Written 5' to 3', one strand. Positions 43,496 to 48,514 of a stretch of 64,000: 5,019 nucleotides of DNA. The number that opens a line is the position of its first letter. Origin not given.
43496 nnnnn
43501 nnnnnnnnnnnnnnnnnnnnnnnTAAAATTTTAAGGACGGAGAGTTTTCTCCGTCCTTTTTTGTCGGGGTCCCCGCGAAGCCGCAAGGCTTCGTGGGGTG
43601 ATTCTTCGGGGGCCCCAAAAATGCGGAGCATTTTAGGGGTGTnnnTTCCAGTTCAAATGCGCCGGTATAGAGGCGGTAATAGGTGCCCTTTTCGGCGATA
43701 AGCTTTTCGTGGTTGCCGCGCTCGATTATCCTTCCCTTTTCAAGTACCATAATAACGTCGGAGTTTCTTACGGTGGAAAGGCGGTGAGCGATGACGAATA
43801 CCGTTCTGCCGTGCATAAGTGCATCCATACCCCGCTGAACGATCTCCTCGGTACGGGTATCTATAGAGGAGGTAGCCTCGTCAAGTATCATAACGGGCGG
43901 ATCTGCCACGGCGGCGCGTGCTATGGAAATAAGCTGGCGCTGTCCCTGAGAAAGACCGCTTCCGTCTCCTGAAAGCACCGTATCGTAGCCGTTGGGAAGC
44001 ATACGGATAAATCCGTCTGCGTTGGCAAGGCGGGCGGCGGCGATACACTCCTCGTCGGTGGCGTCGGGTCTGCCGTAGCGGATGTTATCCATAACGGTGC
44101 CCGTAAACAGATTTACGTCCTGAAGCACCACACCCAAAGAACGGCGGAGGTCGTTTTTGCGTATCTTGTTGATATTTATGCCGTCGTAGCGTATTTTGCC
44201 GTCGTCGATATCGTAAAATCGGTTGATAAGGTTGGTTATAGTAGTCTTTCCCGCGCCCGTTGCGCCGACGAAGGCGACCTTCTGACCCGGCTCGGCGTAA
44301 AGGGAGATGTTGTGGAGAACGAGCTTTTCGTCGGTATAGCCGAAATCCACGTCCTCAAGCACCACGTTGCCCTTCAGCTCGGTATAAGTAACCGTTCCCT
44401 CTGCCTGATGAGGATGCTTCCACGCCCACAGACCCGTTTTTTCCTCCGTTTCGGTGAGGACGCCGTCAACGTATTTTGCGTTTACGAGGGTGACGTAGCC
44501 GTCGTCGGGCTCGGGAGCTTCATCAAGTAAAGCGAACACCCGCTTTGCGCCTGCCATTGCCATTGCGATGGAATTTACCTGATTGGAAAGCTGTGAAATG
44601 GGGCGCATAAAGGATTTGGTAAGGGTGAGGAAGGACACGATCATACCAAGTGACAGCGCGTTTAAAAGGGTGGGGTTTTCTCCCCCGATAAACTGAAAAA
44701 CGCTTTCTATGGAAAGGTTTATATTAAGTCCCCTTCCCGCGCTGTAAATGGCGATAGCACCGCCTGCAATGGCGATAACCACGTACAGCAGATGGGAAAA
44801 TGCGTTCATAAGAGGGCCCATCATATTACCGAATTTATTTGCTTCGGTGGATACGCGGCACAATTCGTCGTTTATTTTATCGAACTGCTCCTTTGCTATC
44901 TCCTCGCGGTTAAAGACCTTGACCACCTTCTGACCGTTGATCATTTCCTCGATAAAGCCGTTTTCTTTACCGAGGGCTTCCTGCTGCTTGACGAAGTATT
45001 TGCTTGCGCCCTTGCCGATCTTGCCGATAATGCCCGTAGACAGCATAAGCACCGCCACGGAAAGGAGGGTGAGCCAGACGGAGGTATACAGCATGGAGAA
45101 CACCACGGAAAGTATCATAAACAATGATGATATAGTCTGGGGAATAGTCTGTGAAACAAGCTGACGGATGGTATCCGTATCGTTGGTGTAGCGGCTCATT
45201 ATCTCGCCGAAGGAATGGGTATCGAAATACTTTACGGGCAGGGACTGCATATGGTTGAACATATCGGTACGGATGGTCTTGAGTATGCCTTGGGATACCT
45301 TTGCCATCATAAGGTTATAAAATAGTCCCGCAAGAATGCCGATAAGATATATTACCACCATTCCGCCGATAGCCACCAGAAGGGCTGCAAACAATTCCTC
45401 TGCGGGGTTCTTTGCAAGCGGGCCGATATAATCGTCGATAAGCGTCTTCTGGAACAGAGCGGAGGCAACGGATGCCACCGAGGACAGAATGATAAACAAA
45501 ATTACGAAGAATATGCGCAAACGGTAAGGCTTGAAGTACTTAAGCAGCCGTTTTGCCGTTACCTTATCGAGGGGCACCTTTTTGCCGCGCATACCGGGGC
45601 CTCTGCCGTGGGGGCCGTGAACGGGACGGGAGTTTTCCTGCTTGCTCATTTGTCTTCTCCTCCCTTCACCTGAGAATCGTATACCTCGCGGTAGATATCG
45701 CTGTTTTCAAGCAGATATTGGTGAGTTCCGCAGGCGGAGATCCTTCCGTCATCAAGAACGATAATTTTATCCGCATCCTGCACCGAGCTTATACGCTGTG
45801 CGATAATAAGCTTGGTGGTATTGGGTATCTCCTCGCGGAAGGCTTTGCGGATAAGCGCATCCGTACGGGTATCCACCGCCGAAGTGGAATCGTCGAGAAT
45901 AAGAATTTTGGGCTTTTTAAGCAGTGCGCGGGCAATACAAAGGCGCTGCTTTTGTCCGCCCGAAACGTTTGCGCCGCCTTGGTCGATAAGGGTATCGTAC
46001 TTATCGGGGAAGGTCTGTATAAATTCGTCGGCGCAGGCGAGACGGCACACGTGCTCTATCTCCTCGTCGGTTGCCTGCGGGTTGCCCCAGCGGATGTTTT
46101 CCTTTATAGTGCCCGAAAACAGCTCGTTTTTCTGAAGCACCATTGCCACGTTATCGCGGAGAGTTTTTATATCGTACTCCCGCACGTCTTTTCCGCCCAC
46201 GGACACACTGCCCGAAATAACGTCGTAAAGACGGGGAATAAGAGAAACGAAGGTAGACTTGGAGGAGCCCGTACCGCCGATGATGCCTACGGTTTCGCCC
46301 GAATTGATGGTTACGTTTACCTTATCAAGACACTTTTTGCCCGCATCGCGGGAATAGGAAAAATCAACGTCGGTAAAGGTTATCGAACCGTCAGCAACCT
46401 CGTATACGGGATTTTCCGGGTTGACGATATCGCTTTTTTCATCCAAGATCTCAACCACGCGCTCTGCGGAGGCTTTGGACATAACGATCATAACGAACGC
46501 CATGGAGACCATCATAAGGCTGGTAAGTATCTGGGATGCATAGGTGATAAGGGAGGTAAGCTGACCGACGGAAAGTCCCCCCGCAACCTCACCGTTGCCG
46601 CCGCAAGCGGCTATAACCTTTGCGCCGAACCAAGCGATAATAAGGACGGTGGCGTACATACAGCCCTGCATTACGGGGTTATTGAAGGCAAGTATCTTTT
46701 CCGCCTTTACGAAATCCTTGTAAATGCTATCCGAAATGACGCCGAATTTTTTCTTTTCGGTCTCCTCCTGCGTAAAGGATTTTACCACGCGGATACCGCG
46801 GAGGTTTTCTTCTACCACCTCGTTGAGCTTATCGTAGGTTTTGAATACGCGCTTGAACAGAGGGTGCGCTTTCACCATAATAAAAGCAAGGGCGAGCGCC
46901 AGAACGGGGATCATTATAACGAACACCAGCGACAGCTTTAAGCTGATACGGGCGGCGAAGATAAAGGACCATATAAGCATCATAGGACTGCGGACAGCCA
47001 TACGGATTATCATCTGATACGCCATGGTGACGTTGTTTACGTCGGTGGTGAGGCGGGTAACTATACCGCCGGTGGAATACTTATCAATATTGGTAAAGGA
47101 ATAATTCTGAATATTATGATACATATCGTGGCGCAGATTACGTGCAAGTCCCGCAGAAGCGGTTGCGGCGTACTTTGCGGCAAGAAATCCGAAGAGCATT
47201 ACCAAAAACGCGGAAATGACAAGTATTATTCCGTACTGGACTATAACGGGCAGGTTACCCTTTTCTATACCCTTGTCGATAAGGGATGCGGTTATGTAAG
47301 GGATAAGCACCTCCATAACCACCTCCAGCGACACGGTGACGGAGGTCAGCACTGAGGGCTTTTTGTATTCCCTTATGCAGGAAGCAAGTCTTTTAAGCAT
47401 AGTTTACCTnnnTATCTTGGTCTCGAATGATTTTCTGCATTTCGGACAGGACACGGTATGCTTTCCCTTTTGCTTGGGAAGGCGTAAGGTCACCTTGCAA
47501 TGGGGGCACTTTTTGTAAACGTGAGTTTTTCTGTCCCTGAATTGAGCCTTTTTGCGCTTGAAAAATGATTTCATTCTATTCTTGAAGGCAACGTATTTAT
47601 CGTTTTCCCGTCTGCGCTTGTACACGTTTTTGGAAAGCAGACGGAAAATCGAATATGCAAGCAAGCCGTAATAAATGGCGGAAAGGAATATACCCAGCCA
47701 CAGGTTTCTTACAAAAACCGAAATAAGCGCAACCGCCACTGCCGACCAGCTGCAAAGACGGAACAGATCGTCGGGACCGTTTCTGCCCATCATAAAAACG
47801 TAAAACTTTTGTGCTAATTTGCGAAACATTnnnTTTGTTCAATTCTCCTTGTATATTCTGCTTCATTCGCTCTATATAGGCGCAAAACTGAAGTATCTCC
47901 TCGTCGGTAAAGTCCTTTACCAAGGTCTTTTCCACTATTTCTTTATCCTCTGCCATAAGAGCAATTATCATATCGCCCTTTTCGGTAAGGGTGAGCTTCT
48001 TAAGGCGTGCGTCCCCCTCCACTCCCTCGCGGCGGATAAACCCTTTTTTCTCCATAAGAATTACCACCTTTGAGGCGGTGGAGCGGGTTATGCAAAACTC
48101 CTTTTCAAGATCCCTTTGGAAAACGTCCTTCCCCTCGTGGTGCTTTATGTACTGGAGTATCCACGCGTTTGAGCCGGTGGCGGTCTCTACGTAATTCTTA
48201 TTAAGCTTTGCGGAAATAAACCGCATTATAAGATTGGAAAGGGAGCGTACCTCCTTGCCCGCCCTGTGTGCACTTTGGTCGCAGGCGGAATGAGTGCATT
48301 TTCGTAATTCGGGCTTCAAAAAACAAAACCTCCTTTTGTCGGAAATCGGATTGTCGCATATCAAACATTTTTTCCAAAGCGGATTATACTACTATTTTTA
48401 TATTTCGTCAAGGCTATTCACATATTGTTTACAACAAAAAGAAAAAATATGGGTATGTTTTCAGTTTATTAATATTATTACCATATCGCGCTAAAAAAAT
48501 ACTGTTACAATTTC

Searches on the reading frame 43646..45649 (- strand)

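Call 43: search_protein_families(library=pfam, proteins=[window:43646-45649:-], max_evalue=0.001)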
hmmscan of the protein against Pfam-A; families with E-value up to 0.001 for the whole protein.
window:43646-45649:- (668 aa): 3 families
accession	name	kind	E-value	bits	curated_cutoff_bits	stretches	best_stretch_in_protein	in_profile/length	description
PF00664.28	ABC_membrane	-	1.4e-46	159.9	28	1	46-303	1-253/274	ABC transporter transmembrane region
PF00005.33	ABC_tran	-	6.5e-29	101.7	25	1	445-594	1-137/137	ABC transporter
PF02463.25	SMC_N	-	7.2e-05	22.8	40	1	238-635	119-210/220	RecF/RecN/SMC N terminal domain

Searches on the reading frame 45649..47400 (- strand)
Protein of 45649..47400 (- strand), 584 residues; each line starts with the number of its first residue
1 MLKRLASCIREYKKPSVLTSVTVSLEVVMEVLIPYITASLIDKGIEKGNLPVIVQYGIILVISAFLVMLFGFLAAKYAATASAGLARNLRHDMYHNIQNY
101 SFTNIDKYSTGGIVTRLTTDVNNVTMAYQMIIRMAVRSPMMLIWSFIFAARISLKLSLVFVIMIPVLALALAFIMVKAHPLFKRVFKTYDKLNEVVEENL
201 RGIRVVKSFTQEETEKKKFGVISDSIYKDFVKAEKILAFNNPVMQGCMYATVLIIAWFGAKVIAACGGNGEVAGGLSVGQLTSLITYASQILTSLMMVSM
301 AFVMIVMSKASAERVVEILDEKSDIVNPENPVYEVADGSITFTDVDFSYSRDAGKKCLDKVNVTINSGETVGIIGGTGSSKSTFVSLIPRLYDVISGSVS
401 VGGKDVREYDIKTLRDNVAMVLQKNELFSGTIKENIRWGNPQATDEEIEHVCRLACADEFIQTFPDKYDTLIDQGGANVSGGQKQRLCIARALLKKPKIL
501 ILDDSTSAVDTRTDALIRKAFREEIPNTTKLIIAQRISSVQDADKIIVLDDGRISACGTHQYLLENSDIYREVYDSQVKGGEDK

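Call 43: search_protein_families(library=pfam, proteins=[window:45649-47400:-], max_evalue=0.001)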
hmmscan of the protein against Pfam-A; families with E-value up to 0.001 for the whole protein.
window:45649-47400:- (584 aa): 2 families
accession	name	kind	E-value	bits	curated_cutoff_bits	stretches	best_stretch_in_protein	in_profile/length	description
PF00664.28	ABC_membrane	-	1.3e-44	153.3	28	1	25-294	10-273/274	ABC transporter transmembrane region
PF00005.33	ABC_tran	-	9.5e-30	104.4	25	1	358-507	1-137/137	ABC transporter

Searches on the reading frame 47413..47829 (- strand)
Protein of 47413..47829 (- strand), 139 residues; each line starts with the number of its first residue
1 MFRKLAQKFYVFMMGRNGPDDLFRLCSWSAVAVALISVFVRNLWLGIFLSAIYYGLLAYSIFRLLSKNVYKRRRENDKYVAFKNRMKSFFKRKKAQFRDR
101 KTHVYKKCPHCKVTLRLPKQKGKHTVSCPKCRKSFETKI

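Call 43: search_protein_families(library=pfam, proteins=[window:47413-47829:-], max_evalue=0.001)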
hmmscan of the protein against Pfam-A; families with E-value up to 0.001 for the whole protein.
window:47413-47829:- (139 aa): 1 family
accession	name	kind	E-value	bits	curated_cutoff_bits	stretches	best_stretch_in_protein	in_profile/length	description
PF22191.2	IBR_1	-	0.00029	21.1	27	1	106-135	4-31/47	IBR domain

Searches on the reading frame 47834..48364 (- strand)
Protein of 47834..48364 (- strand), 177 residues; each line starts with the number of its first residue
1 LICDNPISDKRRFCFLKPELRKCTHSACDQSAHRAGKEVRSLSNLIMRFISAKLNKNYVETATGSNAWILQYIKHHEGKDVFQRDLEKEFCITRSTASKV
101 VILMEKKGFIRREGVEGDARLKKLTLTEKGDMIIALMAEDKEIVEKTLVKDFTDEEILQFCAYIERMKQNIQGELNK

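Call 43: search_protein_families(library=pfam, proteins=[window:47834-48364:-], max_evalue=0.001)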
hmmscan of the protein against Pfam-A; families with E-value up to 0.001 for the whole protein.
window:47834-48364:- (177 aa): 2 families
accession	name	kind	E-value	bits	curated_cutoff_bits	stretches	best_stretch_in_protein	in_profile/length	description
PF12802.13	MarR_2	-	9.2e-11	42.2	27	1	63-120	4-60/61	MarR family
PF01047.28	MarR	-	3.1e-06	27.4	24.6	1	69-120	8-57/59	MarR family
